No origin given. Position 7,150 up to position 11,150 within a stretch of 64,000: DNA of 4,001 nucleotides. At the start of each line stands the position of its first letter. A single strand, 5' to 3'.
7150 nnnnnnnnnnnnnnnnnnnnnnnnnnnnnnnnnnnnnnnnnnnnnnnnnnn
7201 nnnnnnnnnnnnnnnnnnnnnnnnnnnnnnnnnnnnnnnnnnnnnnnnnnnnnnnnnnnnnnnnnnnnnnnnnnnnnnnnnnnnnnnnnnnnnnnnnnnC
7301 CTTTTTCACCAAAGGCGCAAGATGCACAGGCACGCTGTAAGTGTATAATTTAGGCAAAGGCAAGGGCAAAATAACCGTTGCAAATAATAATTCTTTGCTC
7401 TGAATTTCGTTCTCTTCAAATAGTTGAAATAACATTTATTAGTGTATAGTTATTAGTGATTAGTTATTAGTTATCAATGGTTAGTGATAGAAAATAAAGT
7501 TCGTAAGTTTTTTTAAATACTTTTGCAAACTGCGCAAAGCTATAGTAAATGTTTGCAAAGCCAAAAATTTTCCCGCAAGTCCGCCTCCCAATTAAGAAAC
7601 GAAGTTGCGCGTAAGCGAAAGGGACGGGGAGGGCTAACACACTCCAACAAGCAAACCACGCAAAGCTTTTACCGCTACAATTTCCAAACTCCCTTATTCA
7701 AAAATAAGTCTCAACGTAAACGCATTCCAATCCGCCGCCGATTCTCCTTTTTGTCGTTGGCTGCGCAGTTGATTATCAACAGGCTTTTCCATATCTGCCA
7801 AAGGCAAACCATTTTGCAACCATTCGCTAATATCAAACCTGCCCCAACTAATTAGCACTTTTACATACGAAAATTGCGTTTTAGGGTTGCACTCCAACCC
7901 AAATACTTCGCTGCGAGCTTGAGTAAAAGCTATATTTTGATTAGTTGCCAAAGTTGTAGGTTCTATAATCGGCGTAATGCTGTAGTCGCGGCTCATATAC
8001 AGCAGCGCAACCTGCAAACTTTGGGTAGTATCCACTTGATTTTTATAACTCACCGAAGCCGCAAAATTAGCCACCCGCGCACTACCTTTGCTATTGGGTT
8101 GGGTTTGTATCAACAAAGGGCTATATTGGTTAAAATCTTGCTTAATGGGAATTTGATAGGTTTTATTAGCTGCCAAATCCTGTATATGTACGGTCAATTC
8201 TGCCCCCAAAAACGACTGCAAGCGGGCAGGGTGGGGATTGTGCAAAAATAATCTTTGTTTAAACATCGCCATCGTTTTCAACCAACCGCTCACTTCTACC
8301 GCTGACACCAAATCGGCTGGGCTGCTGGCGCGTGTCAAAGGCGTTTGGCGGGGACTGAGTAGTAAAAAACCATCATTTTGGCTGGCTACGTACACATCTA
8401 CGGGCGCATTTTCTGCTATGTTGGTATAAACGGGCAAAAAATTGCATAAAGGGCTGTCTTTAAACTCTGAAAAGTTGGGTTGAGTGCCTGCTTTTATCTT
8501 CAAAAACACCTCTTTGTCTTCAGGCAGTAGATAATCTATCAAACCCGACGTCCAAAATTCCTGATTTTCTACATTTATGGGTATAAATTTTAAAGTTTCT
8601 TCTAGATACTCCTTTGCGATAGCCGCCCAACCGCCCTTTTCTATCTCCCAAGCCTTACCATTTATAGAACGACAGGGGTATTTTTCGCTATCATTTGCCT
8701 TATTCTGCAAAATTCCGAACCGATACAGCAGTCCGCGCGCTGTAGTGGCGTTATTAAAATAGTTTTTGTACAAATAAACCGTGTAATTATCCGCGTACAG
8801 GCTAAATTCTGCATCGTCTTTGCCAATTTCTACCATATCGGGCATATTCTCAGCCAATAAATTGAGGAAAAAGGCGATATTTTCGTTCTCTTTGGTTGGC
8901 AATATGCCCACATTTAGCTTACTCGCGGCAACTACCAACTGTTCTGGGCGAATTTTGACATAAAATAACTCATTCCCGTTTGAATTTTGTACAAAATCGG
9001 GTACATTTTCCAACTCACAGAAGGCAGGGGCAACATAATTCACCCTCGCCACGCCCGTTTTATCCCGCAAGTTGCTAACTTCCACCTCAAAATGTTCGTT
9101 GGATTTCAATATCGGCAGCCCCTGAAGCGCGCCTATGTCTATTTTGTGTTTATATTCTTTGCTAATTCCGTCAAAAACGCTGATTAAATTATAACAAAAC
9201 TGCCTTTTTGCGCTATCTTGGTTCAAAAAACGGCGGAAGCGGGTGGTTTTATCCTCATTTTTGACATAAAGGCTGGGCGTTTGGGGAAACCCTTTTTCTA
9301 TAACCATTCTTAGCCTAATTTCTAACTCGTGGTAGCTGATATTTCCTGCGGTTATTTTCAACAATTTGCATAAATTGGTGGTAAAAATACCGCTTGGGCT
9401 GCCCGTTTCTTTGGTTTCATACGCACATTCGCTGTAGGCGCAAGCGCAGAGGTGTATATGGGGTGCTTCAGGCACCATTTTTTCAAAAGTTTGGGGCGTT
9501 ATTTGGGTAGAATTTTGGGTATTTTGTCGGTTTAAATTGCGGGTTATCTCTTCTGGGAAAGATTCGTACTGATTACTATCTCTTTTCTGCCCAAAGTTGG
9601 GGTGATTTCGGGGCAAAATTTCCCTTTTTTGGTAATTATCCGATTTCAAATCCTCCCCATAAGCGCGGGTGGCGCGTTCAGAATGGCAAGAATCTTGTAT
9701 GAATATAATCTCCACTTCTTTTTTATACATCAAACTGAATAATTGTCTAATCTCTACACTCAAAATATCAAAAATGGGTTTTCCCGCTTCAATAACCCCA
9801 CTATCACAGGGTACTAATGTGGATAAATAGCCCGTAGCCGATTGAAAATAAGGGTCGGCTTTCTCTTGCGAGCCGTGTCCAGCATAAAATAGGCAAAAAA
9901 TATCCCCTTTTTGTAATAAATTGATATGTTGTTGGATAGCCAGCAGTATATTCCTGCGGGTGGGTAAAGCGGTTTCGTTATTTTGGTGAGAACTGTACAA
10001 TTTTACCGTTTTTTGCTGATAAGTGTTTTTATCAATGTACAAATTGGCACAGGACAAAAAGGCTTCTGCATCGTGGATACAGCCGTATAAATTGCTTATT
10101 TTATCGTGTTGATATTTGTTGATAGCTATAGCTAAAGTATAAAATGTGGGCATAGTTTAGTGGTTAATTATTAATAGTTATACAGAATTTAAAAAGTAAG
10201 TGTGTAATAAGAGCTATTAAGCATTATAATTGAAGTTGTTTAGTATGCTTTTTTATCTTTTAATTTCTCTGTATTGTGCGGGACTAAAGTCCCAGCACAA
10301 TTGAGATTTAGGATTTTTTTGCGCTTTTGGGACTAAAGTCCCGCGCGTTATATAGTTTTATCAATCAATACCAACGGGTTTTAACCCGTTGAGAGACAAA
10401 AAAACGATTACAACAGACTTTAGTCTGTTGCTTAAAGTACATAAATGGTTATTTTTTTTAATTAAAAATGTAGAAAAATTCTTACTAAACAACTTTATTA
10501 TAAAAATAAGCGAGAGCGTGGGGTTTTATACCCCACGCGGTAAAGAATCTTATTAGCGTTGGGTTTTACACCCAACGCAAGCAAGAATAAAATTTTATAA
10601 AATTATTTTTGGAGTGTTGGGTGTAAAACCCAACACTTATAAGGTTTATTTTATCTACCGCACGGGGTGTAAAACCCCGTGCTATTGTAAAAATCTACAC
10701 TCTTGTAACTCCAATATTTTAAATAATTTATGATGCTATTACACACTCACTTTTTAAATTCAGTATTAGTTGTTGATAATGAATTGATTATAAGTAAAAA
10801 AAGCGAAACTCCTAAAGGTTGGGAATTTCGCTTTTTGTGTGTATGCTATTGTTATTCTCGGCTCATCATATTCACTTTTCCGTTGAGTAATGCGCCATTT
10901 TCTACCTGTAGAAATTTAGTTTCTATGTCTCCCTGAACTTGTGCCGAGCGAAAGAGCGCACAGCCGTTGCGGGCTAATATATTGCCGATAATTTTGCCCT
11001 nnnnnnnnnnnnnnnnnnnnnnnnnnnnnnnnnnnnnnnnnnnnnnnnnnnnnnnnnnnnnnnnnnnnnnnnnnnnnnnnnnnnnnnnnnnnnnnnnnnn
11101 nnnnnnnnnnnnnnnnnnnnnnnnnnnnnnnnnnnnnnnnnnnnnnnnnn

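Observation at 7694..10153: Standalone caspase-like (C14) protease with 500-aa unknown tail, flanked by MITEs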

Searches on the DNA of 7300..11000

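Call 95: search_rna_families(source=window, start=7300, end=11000, threshold=evalue, max_evalue=0.1)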
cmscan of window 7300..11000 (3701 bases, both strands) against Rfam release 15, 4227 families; matches with E-value up to 0.1: 5.
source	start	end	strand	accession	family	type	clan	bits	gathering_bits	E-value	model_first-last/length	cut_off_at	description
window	10546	10648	+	RF04118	MIR9481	Gene; miRNA;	-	34.6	130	9.6e-05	1-135/135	no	MIR9481 microRNA precursor family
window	10592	10727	+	RF01479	rli48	Gene; sRNA;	-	34.6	100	0.00078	1-149/149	no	Listeria sRNA rli48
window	10558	10633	+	RF03749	MIR2617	Gene; miRNA;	-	30.9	46.5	0.019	1-86/86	no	MIR2617 microRNA precursor family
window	10541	10651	-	RF00768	MIR405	Gene; miRNA;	-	29.6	102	0.02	1-83/83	no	MIR405 microRNA precursor family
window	10543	10649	+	RF00768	MIR405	Gene; miRNA;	-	28.5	102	0.04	1-83/83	no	MIR405 microRNA precursor family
